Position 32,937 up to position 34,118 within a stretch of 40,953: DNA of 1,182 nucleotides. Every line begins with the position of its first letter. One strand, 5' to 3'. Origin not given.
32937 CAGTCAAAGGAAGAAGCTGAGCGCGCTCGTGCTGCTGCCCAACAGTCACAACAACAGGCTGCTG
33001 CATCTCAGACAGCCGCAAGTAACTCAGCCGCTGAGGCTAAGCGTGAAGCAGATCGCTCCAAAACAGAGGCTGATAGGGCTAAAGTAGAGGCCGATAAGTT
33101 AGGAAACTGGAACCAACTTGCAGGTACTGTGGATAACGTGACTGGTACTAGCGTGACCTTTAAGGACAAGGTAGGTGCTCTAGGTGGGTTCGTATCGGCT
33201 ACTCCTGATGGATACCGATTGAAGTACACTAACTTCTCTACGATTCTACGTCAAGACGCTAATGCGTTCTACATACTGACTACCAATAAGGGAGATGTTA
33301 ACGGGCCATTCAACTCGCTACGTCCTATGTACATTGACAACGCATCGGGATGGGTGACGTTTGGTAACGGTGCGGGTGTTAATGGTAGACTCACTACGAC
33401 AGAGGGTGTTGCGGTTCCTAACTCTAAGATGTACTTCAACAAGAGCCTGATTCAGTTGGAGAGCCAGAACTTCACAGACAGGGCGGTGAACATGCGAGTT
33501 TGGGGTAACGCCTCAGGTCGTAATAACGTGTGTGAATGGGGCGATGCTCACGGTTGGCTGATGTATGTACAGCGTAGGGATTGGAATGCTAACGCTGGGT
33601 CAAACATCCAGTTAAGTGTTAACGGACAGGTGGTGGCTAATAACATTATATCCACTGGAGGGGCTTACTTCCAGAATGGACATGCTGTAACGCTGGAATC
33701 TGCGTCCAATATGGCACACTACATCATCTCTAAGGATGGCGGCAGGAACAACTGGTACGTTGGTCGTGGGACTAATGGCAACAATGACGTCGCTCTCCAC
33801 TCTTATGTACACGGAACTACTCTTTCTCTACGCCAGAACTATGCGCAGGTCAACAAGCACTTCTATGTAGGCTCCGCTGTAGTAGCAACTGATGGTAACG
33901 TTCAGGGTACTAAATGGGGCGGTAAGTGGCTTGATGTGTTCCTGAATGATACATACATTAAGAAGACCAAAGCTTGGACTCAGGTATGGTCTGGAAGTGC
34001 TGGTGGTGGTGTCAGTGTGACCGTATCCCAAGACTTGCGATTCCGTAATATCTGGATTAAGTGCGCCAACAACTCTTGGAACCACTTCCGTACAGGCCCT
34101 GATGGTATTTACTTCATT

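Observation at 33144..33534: Tail fibre with conserved ends but an expanded central block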

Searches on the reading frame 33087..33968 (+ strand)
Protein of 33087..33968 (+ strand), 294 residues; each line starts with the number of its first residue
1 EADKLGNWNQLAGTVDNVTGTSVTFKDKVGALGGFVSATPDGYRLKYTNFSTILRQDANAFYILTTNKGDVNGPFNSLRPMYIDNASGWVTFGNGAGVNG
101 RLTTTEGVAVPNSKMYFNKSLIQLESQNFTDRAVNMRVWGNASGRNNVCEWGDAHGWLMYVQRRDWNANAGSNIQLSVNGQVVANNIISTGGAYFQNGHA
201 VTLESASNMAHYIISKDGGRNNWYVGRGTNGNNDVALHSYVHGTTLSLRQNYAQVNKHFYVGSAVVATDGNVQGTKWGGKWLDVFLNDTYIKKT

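Call 43: predict_structure(alignment_id=A2)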
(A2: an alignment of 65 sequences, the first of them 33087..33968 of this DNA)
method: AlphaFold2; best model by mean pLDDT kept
length: 294 residues; sequences in the alignment: 65
mean_pLDDT: 80.1   pTM: 0.52
mean pLDDT of the five models: 80.1, 80.0, 79.4, 79.2, 78.2
residues with pLDDT >= 90: 137; 70-90: 77; 50-70: 54; < 50: 26
segments of 3 or more residues with pLDDT < 50: 111-127, 131-134
pLDDT, mean of each block of 10 residues (from residue 1): 61 88 89 87 90 93 94 89 92 81 63 46 46 54 56 60 55 65 84 83 91 93 95 96 96 95 93 94 94 79
secondary structure, 60 per line:
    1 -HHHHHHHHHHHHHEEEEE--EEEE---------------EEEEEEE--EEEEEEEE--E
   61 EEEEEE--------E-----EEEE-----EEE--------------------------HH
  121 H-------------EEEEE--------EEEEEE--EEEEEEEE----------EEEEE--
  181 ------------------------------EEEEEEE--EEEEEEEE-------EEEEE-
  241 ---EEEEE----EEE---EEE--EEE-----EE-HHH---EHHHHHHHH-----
elements in order: H2-14 E15-19 E22-25 E41-47 E50-57 E60-66 E81-84 E90-92 E135-139 E148-153 E156-163 E174-178 E211-217 E220-227 E235-239 E244-248 E253-255 E259-261 E264-266 H282-289
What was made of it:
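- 32790..33113 (+): Coiled-coil rod (proximal half-fibre), aa ~163-270. The central part, aa 191-255, is only 25% identical to T7 although the length is the same. The helix at the start of the AF2 model covers aa 263-275 (call 43).
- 33147..33437 (+): The extra module, aa 282-378: short triple-beta-helix turns plus a five-stranded beta-prism, like T4 gp34 P4 and Mu S. AF2 pLDDT is about 87-94 with five strands (call 43).
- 33447..33680 (+): Shared second nodule, aa 382-459 (T7 295-371), gp34 P3-like. AF2 confidence is low here in the monomer model (call 43).
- On Gp34_trimer module (PF21446; T4 gp34 triple beta-helix + P4 beta-prism): AF2 strands at model residues 41-47, 50-57, 60-66, 81-84 and 90-92 (aa 302-353), pLDDT about 87-94 (call 43). 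Only monomer prediction was available (call 43).
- On gp34 P3-like beta-prism (region aa 382-459, shared with T7): Monomer AF2 pLDDT is 46-65 over this stretch (call 43).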

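Call 45: fold_search(model_id=the predicted structure, library=pdb)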
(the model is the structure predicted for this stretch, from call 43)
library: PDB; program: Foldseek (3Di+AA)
matches with E <= 10: 367; with E <= 0.001: 16
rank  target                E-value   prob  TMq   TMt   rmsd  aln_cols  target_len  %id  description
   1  4a0u_A                4.9e-13  1.00  0.31  0.50   1.5        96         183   71  Structure of the carboxy-terminal domain of bacteriophage T7 fibre gp17 containing residues 371-553, C2221 crystal for (released 2012-05-30)
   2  4a0t_B                1.8e-12  1.00  0.31  0.50   1.3        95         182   70  Structure of the carboxy-terminal domain of bacteriophage T7 fibre gp17 containing residues 371-553. (released 2012-05-30)
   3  4a0t_A                2.0e-12  1.00  0.31  0.49   1.3        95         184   70  Structure of the carboxy-terminal domain of bacteriophage T7 fibre gp17 containing residues 371-553. (released 2012-05-30)
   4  4a0u_B                2.2e-12  1.00  0.32  0.49   1.4        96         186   71  Structure of the carboxy-terminal domain of bacteriophage T7 fibre gp17 containing residues 371-553, C2221 crystal for (released 2012-05-30)
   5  5yvq_A                2.8e-08  1.00  0.33  0.27  15.6       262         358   17  Complex of Mu phage tail fiber and its chaperone (released 2019-05-22)
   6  5nxh_A                5.1e-07  1.00  0.33  0.19  17.6       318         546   15  Crystal structure of the carboxy-terminal region of the bacteriophage T4 proximal long tail fibre protein gp34, residu (released 2017-07-12)
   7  5nxf_B                6.6e-07  1.00  0.31  0.19  20.0       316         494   16  Crystal structure of the carboxy-terminal region of the bacteriophage T4 proximal long tail fibre protein gp34, residu (released 2017-07-12)
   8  4uxg_D                7.0e-07  1.00  0.33  0.25  17.9       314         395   15  Crystal structure of the carboxy-terminal region of the bacteriophage T4 proximal long tail fibre protein gp34, R32 na (released 2015-09-30)
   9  4uxg_C                8.2e-07  1.00  0.30  0.23  20.3       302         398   16  Crystal structure of the carboxy-terminal region of the bacteriophage T4 proximal long tail fibre protein gp34, R32 na (released 2015-09-30)
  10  4uxg_A                8.7e-07  1.00  0.31  0.24  19.9       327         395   16  Crystal structure of the carboxy-terminal region of the bacteriophage T4 proximal long tail fibre protein gp34, R32 na (released 2015-09-30)
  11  4uxg_I                1.2e-06  1.00  0.31  0.24  20.4       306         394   16  Crystal structure of the carboxy-terminal region of the bacteriophage T4 proximal long tail fibre protein gp34, R32 na (released 2015-09-30)
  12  5nxf_A                1.6e-06  1.00  0.31  0.19  20.1       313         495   16  Crystal structure of the carboxy-terminal region of the bacteriophage T4 proximal long tail fibre protein gp34, residu (released 2017-07-12)
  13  4uxg_H                2.0e-06  1.00  0.33  0.26  17.9       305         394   15  Crystal structure of the carboxy-terminal region of the bacteriophage T4 proximal long tail fibre protein gp34, R32 na (released 2015-09-30)
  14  4uxe_A                2.2e-06  1.00  0.33  0.25  17.7       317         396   16  Crystal structure of the carboxy-terminal region of the bacteriophage T4 proximal long tail fibre protein gp34, P21 se (released 2015-08-19)
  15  4uxe_B                2.2e-06  1.00  0.31  0.23  19.7       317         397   16  Crystal structure of the carboxy-terminal region of the bacteriophage T4 proximal long tail fibre protein gp34, P21 se (released 2015-08-19)
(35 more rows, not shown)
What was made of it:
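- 33147..33437 (+): Foldseek hits 5yvq and gp34 with probability 1.0 (call 45).
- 33684..33956 (+): Pyramid domain, aa 461-551. The model superposes on T7 gp17 4a0t/4a0u at 1.3-1.5 A over 95 residues (call 45).
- On T7 gp17-type tail fibre (Studiervirinae): The model superposes at 1.3-1.5 A over 95 residues (call 45).
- Foldseek returns T7 4a0t for the pyramid domain, which serves as a positive control, and 5yvq and gp34 for the rest (call 45).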

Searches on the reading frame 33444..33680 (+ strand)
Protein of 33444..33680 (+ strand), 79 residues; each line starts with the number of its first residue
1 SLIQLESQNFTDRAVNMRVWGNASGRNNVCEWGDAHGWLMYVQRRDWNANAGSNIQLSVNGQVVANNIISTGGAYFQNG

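Call 42: search_solved_structures(query=A3, max_evalue=10, show_alignments=4)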
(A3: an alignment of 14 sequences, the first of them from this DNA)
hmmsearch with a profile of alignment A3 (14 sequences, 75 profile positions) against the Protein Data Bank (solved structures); distinct sequences matched with E-value up to 10: 5.
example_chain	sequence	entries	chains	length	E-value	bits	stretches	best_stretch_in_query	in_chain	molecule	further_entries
7boz_a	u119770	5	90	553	3.1e-26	94.2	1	3-75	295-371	N-teminal of mature bacteriophage T7 tail fiber protein gp17 | Tail fiber protein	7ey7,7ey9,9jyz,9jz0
9x3r_M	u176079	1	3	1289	1.5e-12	50.4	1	11-67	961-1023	Long-tail fiber proximal subunit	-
4uxe_A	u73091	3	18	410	3.8e-12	49.1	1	11-67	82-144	LARGE TAIL FIBER PROTEIN P34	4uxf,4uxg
5nxh_A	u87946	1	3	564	4.4e-12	48.9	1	11-66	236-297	Long-tail fiber proximal subunit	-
5nxf_A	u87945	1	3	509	7.6e-12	48.1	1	11-67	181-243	Long-tail fiber proximal subunit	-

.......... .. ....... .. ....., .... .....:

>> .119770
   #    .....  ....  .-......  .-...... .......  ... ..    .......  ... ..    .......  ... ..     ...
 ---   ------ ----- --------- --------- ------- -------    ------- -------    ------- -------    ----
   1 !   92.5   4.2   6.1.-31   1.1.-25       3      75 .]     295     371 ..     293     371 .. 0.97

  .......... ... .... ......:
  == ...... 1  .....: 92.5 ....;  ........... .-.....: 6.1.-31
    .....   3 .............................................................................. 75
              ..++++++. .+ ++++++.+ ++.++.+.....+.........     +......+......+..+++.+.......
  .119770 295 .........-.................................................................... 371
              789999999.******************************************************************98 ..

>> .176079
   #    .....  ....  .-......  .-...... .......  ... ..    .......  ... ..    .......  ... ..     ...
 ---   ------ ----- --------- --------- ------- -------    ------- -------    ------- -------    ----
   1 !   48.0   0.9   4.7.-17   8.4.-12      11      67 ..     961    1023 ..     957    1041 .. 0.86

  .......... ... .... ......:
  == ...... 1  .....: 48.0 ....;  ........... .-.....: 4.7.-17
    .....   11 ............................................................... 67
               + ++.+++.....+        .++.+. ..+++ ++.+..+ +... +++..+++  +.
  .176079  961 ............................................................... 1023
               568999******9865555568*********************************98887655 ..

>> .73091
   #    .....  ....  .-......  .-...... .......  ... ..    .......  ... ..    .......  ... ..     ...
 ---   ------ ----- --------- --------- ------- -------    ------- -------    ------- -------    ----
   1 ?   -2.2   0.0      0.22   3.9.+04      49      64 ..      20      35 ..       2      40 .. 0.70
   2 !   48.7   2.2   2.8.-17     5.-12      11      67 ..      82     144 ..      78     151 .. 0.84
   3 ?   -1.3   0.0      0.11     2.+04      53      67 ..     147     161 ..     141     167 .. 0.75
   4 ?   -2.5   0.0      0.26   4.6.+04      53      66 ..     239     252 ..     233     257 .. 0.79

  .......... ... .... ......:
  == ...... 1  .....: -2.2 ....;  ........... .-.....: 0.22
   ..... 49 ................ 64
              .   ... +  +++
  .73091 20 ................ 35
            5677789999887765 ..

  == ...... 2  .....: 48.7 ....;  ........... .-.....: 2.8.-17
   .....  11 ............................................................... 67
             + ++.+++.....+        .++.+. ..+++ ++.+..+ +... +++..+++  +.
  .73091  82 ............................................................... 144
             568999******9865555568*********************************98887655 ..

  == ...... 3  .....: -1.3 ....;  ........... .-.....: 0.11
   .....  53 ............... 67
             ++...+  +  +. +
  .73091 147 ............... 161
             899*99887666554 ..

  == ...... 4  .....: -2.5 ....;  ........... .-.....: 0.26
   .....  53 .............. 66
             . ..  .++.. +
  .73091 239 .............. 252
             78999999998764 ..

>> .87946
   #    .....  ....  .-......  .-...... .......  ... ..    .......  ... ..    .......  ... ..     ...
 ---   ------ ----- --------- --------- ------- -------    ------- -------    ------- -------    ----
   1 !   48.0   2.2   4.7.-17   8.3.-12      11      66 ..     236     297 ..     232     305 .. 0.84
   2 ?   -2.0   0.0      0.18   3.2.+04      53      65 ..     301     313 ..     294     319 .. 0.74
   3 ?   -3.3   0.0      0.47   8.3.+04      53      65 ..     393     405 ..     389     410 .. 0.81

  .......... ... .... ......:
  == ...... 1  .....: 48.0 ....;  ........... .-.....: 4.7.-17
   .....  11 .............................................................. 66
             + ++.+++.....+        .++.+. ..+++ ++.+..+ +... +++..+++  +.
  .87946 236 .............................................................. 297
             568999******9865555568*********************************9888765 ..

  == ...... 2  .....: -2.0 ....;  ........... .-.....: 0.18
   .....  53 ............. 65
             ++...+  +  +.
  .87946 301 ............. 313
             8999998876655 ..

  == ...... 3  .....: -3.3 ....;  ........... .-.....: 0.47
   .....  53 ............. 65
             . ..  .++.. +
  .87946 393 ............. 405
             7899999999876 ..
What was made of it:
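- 33447..33680 (+): Profile A3 against the PDB: T7 295-371 at E 3e-26, gp34 961-1023 at E 1.5e-12 (call 42).
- On gp34 P3-like beta-prism (region aa 382-459, shared with T7): E 1.5e-12 with a profile that includes Mu-like intermediates (call 42).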

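Call 74: search_solved_structures(query=A5, max_evalue=10, show_alignments=2)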
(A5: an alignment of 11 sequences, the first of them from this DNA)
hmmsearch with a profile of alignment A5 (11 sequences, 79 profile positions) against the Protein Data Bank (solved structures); distinct sequences matched with E-value up to 10: 11.
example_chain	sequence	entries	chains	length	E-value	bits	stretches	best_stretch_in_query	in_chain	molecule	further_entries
7boz_a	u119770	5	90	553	7.8e-33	115.6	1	2-79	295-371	N-teminal of mature bacteriophage T7 tail fiber protein gp17 | Tail fiber protein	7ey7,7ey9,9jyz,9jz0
4uxe_A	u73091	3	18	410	0.0018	21.5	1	11-70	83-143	LARGE TAIL FIBER PROTEIN P34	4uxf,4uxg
5nxf_A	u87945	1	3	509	0.0031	20.8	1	11-70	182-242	Long-tail fiber proximal subunit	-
5nxh_A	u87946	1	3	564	0.0039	20.4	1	11-70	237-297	Long-tail fiber proximal subunit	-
9x3r_M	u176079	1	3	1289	0.012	18.9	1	11-70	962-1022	Long-tail fiber proximal subunit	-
4xar_A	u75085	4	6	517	0.39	14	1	8-68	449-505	Metabotropic glutamate receptor 3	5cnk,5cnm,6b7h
9ii2_R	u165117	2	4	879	0.72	13.2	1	8-71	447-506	Metabotropic glutamate receptor 3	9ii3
3sm9_A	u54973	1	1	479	0.72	13.2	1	8-60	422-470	Metabotropic glutamate receptor 3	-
7wi6_A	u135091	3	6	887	0.74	13.1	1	8-71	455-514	Metabotropic glutamate receptor 3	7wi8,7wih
8jd3_3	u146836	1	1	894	0.75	13.1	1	8-71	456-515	Metabotropic glutamate receptor 3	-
8jcu_3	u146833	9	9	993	0.83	13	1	8-71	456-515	Metabotropic glutamate receptor 3,Serine/threonine-protein kinase mTOR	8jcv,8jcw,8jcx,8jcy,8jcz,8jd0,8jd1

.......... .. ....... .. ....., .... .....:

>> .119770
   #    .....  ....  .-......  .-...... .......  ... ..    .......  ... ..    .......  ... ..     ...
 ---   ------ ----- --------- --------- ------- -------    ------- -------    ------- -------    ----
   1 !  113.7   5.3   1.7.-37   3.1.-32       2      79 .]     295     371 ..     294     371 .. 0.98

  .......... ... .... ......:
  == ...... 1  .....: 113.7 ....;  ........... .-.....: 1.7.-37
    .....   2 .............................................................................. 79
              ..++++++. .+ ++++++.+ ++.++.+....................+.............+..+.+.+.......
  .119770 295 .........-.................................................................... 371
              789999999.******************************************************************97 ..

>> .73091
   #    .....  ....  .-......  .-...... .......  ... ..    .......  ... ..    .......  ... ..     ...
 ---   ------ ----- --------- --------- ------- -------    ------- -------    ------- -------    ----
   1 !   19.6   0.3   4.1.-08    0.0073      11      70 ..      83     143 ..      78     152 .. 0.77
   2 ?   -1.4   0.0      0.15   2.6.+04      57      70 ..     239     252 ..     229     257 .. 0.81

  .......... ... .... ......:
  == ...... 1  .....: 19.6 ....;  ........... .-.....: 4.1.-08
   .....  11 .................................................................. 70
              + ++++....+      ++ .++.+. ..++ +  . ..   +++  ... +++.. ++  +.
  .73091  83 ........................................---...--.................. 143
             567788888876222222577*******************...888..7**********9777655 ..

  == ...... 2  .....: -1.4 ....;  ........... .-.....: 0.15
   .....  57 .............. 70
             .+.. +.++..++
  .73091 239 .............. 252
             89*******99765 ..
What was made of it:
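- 33447..33680 (+): A profile of T7-like sequences only gives E 0.0018 for gp34 (call 74).
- On gp34 P3-like beta-prism (region aa 382-459, shared with T7): E 0.0018 with T7-like sequences only (call 74).
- The flanking region aa 382-459 is a gp34 P3-like domain (calls 42, 74).
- Tried and rejected: The P3-like assignment needs profiles (calls 42, 74).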
